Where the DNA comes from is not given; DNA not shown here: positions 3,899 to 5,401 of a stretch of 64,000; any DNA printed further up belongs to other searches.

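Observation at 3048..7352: gmd plus a ColD-like His-for-Lys PLP dehydratase: a candidate GDP-3,6-dideoxyhexose (colitose-type) branch without an obvious ColC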

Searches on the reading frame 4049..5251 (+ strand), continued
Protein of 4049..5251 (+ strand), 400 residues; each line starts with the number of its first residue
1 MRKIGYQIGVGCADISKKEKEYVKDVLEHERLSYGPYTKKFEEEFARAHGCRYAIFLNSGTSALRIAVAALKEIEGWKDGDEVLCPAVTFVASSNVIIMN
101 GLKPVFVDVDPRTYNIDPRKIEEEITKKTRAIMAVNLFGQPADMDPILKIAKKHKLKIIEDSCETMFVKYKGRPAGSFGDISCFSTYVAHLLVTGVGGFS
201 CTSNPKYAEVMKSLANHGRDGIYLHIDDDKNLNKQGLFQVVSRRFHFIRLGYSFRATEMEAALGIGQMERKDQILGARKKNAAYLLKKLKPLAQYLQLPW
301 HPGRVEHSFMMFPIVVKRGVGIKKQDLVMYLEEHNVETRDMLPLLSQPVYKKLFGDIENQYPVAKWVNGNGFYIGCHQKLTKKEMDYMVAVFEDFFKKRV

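Call 8: find_homologous_proteins(query=window:4049-5251:+)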
Query window:4049-5251:+ (400 aa): 7085 proteins with E <= 0.001 among 8000 candidates; the best 120 are listed.
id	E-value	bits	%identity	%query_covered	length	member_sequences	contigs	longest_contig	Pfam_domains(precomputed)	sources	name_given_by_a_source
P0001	3.2e-272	921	100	100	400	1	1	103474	PF00155.28,PF01212.28,PF01053.27,PF01041.24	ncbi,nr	ncbi:MAG: DegT/DnrJ/EryC1/StrS family aminotransferase [Candidatus Harrisonbacteria bacterium]|nr:De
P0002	3.6e-243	825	88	100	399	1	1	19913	PF00155.28,PF01212.28,PF01041.24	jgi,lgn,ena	-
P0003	2.6e-235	799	86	100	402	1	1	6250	PF00155.28,PF01212.28,PF01053.27,PF01041.24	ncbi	-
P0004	3.9e-222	756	80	100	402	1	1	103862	PF00155.28,PF00266.26,PF01212.28,PF01053.27,PF01041.24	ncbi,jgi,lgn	-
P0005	3.8e-206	703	76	100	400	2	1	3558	PF00155.28,PF00266.26,PF01212.28,PF01053.27,PF01041.24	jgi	-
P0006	3.2e-202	690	72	99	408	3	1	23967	PF00155.28,PF00266.26,PF01212.28,PF01053.27,PF01041.24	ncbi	-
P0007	2.4e-196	671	70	100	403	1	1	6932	PF00155.28,PF01041.24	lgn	-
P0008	5.2e-196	670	70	100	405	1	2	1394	PF01041.24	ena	-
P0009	8.0e-196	669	71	100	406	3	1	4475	PF00155.28,PF01212.28,PF01053.27,PF01041.24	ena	-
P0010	4.7e-194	663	69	100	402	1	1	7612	PF00155.28,PF00266.26,PF01212.28,PF01041.24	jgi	jgi:dTDP-4-amino-4,6-dideoxygalactose transaminase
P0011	4.2e-193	660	68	100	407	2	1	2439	PF00155.28,PF01212.28,PF01053.27,PF01041.24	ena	-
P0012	1.2e-192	659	69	99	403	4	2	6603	PF01212.28,PF01053.27,PF01041.24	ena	-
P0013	5.8e-192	656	69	100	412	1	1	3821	PF01212.28,PF01053.27,PF01041.24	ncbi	-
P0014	7.1e-191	653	72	98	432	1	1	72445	PF00155.28,PF01212.28,PF01053.27,PF01041.24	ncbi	-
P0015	3.1e-189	647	70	99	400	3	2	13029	PF00155.28,PF00266.26,PF01212.28,PF01053.27,PF01041.24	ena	-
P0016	1.8e-188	645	70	99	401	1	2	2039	PF00155.28,PF01212.28,PF01041.24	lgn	-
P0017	6.0e-188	643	68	98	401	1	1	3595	PF00155.28,PF00266.26,PF01212.28,PF01041.24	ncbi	-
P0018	1.1e-186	639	66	100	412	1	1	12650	PF01212.28,PF01041.24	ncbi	-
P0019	1.8e-186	638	68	100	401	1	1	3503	PF01041.24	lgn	-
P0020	2.8e-186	638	69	99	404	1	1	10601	PF00155.28,PF01212.28,PF01041.24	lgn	-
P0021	4.0e-186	637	65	100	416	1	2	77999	PF01212.28,PF01041.24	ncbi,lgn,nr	ncbi:MAG: DegT/DnrJ/EryC1/StrS family aminotransferase [bacterium]|nr:DegT/DnrJ/EryC1/StrS family am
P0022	8.1e-186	636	68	98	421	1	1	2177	PF01212.28,PF01041.24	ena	-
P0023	7.6e-185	633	67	99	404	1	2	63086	PF01212.28,PF01041.24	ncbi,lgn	-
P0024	2.4e-183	628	65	100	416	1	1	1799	PF00155.28,PF01212.28,PF01041.24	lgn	-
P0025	2.7e-183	628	65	100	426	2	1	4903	PF01041.24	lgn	-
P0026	5.1e-183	627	67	100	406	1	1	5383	PF00155.28,PF01041.24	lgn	-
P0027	1.2e-181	622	67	100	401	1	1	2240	PF00155.28,PF00266.26,PF01212.28,PF01053.27,PF01041.24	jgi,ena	-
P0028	4.0e-180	617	65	99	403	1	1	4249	PF00266.26,PF01212.28,PF01053.27,PF01041.24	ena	-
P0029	2.3e-179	615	68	98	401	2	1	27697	PF00155.28,PF01212.28,PF01053.27,PF01041.24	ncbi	-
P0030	4.4e-179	614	66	99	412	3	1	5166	PF00155.28,PF00266.26,PF01053.27,PF01041.24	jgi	-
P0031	2.0e-178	612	66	98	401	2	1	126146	PF01212.28,PF01053.27,PF01041.24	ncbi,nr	ncbi:MAG: DegT/DnrJ/EryC1/StrS family aminotransferase [bacterium]|nr:DegT/DnrJ/EryC1/StrS family am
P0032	4.2e-178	611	66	98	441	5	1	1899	PF01041.24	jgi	-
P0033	4.2e-178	611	65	100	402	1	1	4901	PF01053.27,PF01041.24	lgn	-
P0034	2.1e-177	608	66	98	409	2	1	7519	PF01212.28,PF01053.27,PF01041.24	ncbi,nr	ncbi:DegT/DnrJ/EryC1/StrS family aminotransferase [Patescibacteria group bacterium]|nr:DegT/DnrJ/Ery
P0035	4.2e-177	607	66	99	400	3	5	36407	PF01053.27,PF01041.24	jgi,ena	-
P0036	4.9e-177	607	66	99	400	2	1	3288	PF01041.24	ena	-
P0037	5.0e-177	607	67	98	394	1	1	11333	PF01041.24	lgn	-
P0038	5.2e-177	607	63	98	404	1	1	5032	PF01053.27,PF01041.24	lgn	-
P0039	7.3e-177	607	65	100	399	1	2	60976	PF01041.24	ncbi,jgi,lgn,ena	ncbi:MAG: DegT/DnrJ/EryC1/StrS family aminotransferase [Candidatus Paceibacterota bacterium]|jgi:dTD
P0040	8.6e-177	606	66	99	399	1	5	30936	PF01041.24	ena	-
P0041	1.4e-176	606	67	98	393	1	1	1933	PF01041.24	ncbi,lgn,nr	ncbi:MAG: DegT/DnrJ/EryC1/StrS family aminotransferase [Nanoarchaeota archaeon]|nr:MAG: DegT/DnrJ/Er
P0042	1.4e-176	606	64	98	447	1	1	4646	PF01212.28,PF01053.27,PF01041.24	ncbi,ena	ncbi:MAG: DegT/DnrJ/EryC1/StrS family aminotransferase [Nanoarchaeota archaeon]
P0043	1.6e-176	606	65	100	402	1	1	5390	PF00155.28,PF01053.27,PF01041.24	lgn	-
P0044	2.0e-176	605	67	99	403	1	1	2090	PF00155.28,PF00266.26,PF01053.27,PF01041.24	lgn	-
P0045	6.5e-176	603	66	97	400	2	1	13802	PF01041.24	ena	-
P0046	1.6e-175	602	66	98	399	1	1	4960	PF01041.24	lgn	-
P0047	3.1e-175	601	64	100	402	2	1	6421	PF00155.28,PF01053.27,PF01041.24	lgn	-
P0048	3.7e-175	601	65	99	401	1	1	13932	PF00155.28,PF01041.24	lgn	-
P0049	6.9e-175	600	63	100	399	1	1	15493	PF00155.28,PF01053.27,PF01041.24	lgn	-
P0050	7.9e-175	600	65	99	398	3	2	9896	PF00155.28,PF01212.28,PF01053.27,PF01041.24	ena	-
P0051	1.7e-174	599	63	98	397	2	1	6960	PF01041.24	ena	-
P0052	2.0e-174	599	63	99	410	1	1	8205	PF01041.24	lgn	-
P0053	1.3e-173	596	63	99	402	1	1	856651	PF01212.28,PF01041.24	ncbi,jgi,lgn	ncbi:MAG: DegT/DnrJ/EryC1/StrS family aminotransferase [Candidatus Pacearchaeota archaeon]|jgi:dTDP-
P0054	1.4e-173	596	63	100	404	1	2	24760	PF00155.28,PF01212.28,PF01053.27,PF01041.24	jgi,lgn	-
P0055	2.8e-173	595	64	100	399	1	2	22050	PF00155.28,PF01212.28,PF01053.27,PF01041.24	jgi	jgi:dTDP-4-amino-4,6-dideoxygalactose transaminase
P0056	1.2e-172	593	63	98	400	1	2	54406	PF01041.24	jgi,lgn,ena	-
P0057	2.0e-172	592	65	98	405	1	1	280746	PF01041.24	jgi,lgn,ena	-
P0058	2.1e-172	592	65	100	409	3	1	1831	PF01041.24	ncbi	-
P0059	3.0e-172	591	65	98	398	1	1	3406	PF00155.28,PF01053.27,PF01041.24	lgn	-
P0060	3.1e-172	591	62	100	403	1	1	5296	PF01212.28,PF01053.27,PF01041.24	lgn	-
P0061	6.0e-172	590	63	100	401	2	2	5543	PF01041.24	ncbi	-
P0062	7.1e-172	590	64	99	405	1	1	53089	PF01041.24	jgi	jgi:perosamine synthetase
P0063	7.6e-172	590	64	99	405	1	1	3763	PF01053.27,PF01041.24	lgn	-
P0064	2.2e-171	589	62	100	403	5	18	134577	PF00155.28,PF01053.27,PF01041.24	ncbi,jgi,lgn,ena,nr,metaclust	ncbi:MAG: DegT/DnrJ/EryC1/StrS family aminotransferase [Candidatus Aenigmarchaeota archaeon]|nr:DegT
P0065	2.4e-171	588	64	99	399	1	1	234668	PF01041.24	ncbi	-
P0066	2.5e-171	588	62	99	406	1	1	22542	PF01053.27,PF01041.24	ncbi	-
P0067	4.6e-171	588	65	100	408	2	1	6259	PF01053.27,PF01041.24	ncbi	-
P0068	8.6e-171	587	62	99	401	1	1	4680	PF01041.24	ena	-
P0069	2.4e-170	585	61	98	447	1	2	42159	PF00155.28,PF00266.26,PF01053.27,PF01041.24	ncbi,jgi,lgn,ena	-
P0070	2.7e-170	585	63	100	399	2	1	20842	PF01041.24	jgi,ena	-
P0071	3.4e-170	585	63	100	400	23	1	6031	PF01041.24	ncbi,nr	ncbi:MAG: DegT/DnrJ/EryC1/StrS family aminotransferase [bacterium]|nr:DegT/DnrJ/EryC1/StrS family am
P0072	4.6e-170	584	63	98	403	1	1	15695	PF00155.28,PF00266.26,PF01041.24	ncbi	-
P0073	5.1e-170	584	62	100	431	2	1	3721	PF00155.28,PF01212.28,PF01053.27,PF01041.24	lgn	-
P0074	9.8e-170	583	64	98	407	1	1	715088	PF01041.24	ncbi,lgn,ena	-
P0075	1.1e-169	583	62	99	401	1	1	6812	PF01041.24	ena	-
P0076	2.0e-169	582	62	98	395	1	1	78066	PF00155.28,PF01041.24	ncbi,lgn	ncbi:MAG: DegT/DnrJ/EryC1/StrS family aminotransferase [Candidatus Kuenenbacteria bacterium]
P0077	3.6e-169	581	63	98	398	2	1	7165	PF00155.28,PF01041.24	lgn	-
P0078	6.5e-169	580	61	98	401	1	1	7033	PF01041.24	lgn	-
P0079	7.6e-169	580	62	98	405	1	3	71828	PF01041.24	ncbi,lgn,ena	ncbi:MAG: DegT/DnrJ/EryC1/StrS family aminotransferase [Patescibacteria group bacterium]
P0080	8.6e-169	580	62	100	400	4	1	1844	PF01041.24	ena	-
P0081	9.4e-169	580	63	98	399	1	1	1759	PF01041.24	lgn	-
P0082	1.0e-168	580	62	98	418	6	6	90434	PF00155.28,PF01053.27,PF01041.24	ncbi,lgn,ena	-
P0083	1.1e-168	580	62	99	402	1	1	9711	PF00266.26,PF01041.24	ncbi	-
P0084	1.4e-168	579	62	98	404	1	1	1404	PF00155.28,PF01041.24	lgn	-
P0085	1.8e-168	579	63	100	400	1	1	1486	PF00155.28,PF01041.24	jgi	jgi:perosamine synthetase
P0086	2.0e-168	579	61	98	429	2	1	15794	PF00155.28,PF01053.27,PF01041.24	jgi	-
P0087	2.2e-168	579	61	99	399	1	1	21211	PF00155.28,PF01212.28,PF01041.24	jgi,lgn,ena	jgi:dTDP-4-amino-4,6-dideoxygalactose transaminase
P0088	2.2e-168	579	62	98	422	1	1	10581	PF00266.26,PF01053.27,PF01041.24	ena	-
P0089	4.5e-168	578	61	99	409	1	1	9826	PF01041.24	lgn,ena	-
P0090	6.1e-168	577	61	99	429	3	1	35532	PF01053.27,PF01041.24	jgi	jgi:perosamine synthetase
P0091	7.0e-168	577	61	98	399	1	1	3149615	PF01041.24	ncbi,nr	ncbi:MAG: DegT/DnrJ/EryC1/StrS family aminotransferase [Armatimonadota bacterium]|nr:MAG: DegT/DnrJ/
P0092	9.8e-168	577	62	98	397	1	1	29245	PF00155.28,PF01041.24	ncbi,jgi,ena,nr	ncbi:MAG TPA: DegT/DnrJ/EryC1/StrS family aminotransferase [Patescibacteria group bacterium]|nr:DegT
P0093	1.5e-167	576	61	100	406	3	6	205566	PF01053.27,PF01041.24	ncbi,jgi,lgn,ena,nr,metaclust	ncbi:MAG: DegT/DnrJ/EryC1/StrS aminotransferase, CDP-6-deoxy-D-xylo-4-hexulose-3-dehydrase [Candidat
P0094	1.8e-167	576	65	99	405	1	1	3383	PF01053.27,PF01041.24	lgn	-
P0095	2.5e-167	575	65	98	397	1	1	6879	PF01041.24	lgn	-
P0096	2.8e-167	575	61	99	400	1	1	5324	PF01041.24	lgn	-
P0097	3.2e-167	575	63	100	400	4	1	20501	PF00155.28,PF00266.26,PF01212.28,PF01053.27,PF01041.24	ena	-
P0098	3.3e-167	575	63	98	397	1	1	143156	PF01212.28,PF01053.27,PF01041.24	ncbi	-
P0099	3.9e-167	575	60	100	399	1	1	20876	PF00155.28,PF00266.26,PF01212.28,PF01053.27,PF01041.24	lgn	-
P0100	4.2e-167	574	63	99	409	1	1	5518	PF01041.24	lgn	-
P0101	4.6e-167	574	61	99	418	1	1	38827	PF00155.28,PF00266.26,PF01053.27,PF01041.24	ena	-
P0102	5.9e-167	574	63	98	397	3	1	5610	PF01053.27,PF01041.24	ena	-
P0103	7.1e-167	574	62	99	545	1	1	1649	PF16363.12,PF01041.24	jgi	-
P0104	1.4e-166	573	61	100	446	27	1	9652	PF01041.24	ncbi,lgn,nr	ncbi:DegT/DnrJ/EryC1/StrS family aminotransferase [Candidatus Pacearchaeota archaeon]|nr:DegT/DnrJ/E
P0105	1.7e-166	573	63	98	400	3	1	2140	PF01041.24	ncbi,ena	-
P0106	1.7e-166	572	61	99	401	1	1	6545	PF01041.24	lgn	-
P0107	3.9e-166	571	63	100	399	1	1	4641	PF00155.28,PF00266.26,PF01212.28,PF01053.27,PF01041.24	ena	-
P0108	5.4e-166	571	62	99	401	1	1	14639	PF01053.27,PF01041.24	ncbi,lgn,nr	ncbi:MAG: DegT/DnrJ/EryC1/StrS family aminotransferase [bacterium]|nr:DegT/DnrJ/EryC1/StrS family am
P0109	6.4e-166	571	63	100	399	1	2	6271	PF00155.28,PF00266.26,PF01212.28,PF01053.27,PF01041.24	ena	-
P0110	9.1e-166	570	60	100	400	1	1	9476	PF01212.28,PF01041.24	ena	-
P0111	9.3e-166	570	63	100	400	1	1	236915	PF00155.28,PF01212.28,PF01053.27,PF01041.24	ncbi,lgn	-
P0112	9.3e-166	570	61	100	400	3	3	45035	PF01041.24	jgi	jgi:perosamine synthetase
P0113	1.2e-165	570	60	98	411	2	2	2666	PF01041.24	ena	-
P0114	1.8e-165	569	65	94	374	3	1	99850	PF01053.27,PF01041.24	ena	-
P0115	2.9e-165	568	61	97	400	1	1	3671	PF01041.24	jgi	-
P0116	2.9e-165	568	61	98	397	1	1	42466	PF00155.28,PF01053.27,PF01041.24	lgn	-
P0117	3.2e-165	568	60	98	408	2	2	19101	PF00155.28,PF01053.27,PF01041.24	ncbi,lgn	-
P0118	3.5e-165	568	60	100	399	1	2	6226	PF00155.28,PF00266.26,PF01212.28,PF01053.27,PF01041.24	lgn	-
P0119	3.6e-165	568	59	99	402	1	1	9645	PF01053.27,PF01041.24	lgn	-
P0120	4.2e-165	568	62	98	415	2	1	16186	PF01041.24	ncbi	ncbi:MAG: DegT/DnrJ/EryC1/StrS family aminotransferase [Patescibacteria group bacterium]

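Call 10: find_encoding_contigs(protein=P0001, flank=10000, max_places=3)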
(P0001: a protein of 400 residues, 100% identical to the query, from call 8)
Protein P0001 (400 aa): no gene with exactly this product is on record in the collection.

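Call 13: find_encoding_contigs(protein=P0004, flank=10000, max_places=2)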
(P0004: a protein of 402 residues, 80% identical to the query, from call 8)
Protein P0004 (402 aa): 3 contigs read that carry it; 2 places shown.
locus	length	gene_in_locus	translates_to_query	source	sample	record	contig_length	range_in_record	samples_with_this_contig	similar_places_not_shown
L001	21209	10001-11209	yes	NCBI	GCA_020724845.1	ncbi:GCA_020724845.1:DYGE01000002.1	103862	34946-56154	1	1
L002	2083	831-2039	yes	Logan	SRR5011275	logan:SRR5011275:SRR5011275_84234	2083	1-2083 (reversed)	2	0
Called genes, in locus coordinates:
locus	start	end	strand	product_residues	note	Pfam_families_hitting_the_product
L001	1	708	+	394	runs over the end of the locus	PF13439:Glyco_transf_4, PF13579:Glyco_trans_4_4 (weak), PF20706:GT4-conflict (weak), PF00534:Glycos_transf_1, PF13692:Glyco_trans_1_4, PF13524:Glyco_trans_1_2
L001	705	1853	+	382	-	PF13439:Glyco_transf_4, PF13579:Glyco_trans_4_4, PF00534:Glycos_transf_1, PF13692:Glyco_trans_1_4, PF13524:Glyco_trans_1_2 (weak)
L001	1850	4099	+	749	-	PF13439:Glyco_transf_4 (weak), PF13579:Glyco_trans_4_4, PF20706:GT4-conflict, PF00534:Glycos_transf_1, PF13692:Glyco_trans_1_4, PF13524:Glyco_trans_1_2 (faint), PF00534:Glycos_transf_1, PF13692:Glyco_trans_1_4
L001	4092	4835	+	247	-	PF00535:Glycos_transf_2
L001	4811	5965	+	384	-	PF13439:Glyco_transf_4, PF00534:Glycos_transf_1, PF13692:Glyco_trans_1_4, PF13524:Glyco_trans_1_2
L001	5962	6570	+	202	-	PF13489:Methyltransf_23, PF08241:Methyltransf_11, PF08242:Methyltransf_12 (weak), PF13847:Methyltransf_31 (weak)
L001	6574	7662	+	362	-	PF13439:Glyco_transf_4, PF13579:Glyco_trans_4_4 (faint), PF20706:GT4-conflict, PF00534:Glycos_transf_1, PF13692:Glyco_trans_1_4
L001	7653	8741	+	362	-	PF13439:Glyco_transf_4, PF13477:Glyco_trans_4_2 (weak), PF13579:Glyco_trans_4_4, PF20706:GT4-conflict, PF00534:Glycos_transf_1, PF13692:Glyco_trans_1_4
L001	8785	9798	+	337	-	PF01370:Epimerase, PF04321:RmlD_sub_bind (weak), PF16363:GDP_Man_Dehyd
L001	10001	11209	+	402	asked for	PF00155:Aminotran_1_2 (weak), PF01041:DegT_DnrJ_EryC1, PF01053:Cys_Met_Meta_PP, PF01212:Beta_elim_lyase, PF00266:Aminotran_5 (faint)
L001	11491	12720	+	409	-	PF13439:Glyco_transf_4 (weak), PF00534:Glycos_transf_1, PF13692:Glyco_trans_1_4, PF13524:Glyco_trans_1_2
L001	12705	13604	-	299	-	PF01073:3Beta_HSD, PF01370:Epimerase, PF04321:RmlD_sub_bind, PF16363:GDP_Man_Dehyd, PF02719:Polysacc_synt_2, PF07993:NAD_binding_4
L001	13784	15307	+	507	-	PF04464:Glyphos_transf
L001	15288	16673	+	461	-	PF01943:Polysacc_synt (weak), PF13440:Polysacc_synt_3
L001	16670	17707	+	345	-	PF01209:Ubie_methyltran (faint), PF13489:Methyltransf_23, PF13847:Methyltransf_31, PF08241:Methyltransf_11, PF08242:Methyltransf_12, PF13649:Methyltransf_25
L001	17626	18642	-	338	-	PF05721:PhyH (weak)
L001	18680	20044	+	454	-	PF04464:Glyphos_transf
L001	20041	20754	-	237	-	PF02348:CTP_transf_3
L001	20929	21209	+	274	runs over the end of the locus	PF02475:TRM5-TYW2_MTfase (weak), PF05050:Methyltransf_21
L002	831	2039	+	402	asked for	PF00155:Aminotran_1_2 (weak), PF01041:DegT_DnrJ_EryC1, PF01053:Cys_Met_Meta_PP, PF01212:Beta_elim_lyase, PF00266:Aminotran_5 (faint)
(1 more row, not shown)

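Call 14: find_encoding_contigs(protein=P0053, flank=10000, max_places=2)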
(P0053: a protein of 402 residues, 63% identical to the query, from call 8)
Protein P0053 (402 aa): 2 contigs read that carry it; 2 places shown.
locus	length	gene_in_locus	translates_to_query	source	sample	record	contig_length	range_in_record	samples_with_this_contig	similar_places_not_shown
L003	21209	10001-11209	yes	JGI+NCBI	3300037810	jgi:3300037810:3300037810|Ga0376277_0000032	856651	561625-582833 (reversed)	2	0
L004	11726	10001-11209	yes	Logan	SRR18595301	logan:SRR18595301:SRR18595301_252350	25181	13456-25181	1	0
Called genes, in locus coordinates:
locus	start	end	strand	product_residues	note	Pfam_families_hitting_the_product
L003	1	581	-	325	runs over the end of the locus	PF02388:FemAB (weak)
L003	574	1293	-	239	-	PF01209:Ubie_methyltran, PF13489:Methyltransf_23, PF07021:MetW (weak), PF13847:Methyltransf_31, PF08241:Methyltransf_11, PF08242:Methyltransf_12, PF13649:Methyltransf_25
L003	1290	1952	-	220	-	-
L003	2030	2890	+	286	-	PF00535:Glycos_transf_2, PF10111:Glyco_tranf_2_2, PF13641:Glyco_tranf_2_3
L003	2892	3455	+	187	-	PF13489:Methyltransf_23, PF13847:Methyltransf_31 (faint), PF08242:Methyltransf_12 (faint)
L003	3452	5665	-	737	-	PF00224:PK, PF14306:PUA_2, PF01747:ATP-sulfurylase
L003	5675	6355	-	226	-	PF13469:Sulfotransfer_3 (faint)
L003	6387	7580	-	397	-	PF00534:Glycos_transf_1, PF13692:Glyco_trans_1_4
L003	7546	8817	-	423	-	PF02310:B12-binding, PF19864:Radical_SAM_N2, PF04055:Radical_SAM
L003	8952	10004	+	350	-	PF01370:Epimerase, PF02719:Polysacc_synt_2 (weak), PF04321:RmlD_sub_bind, PF16363:GDP_Man_Dehyd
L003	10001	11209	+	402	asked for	PF01041:DegT_DnrJ_EryC1, PF01212:Beta_elim_lyase (weak)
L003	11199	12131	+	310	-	PF01073:3Beta_HSD (faint), PF01370:Epimerase, PF04321:RmlD_sub_bind (weak), PF16363:GDP_Man_Dehyd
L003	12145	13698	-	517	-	PF01943:Polysacc_synt, PF13440:Polysacc_synt_3, PF01554:MatE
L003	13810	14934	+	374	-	PF04055:Radical_SAM, PF13186:SPASM (weak)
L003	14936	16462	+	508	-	PF01467:CTP_transf_like, PF00294:PfkB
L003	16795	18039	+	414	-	PF04055:Radical_SAM, PF13186:SPASM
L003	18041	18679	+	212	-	PF00676:E1_dh, PF13292:DXP_synthase_N (weak)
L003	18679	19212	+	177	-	PF02779:Transket_pyr (weak)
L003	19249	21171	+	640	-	PF02366:PMT, PF02516:STT3 (weak), PF13231:PMT_2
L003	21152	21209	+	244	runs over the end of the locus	PF00535:Glycos_transf_2, PF10111:Glyco_tranf_2_2 (weak)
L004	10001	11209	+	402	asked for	PF01041:DegT_DnrJ_EryC1, PF01212:Beta_elim_lyase (weak)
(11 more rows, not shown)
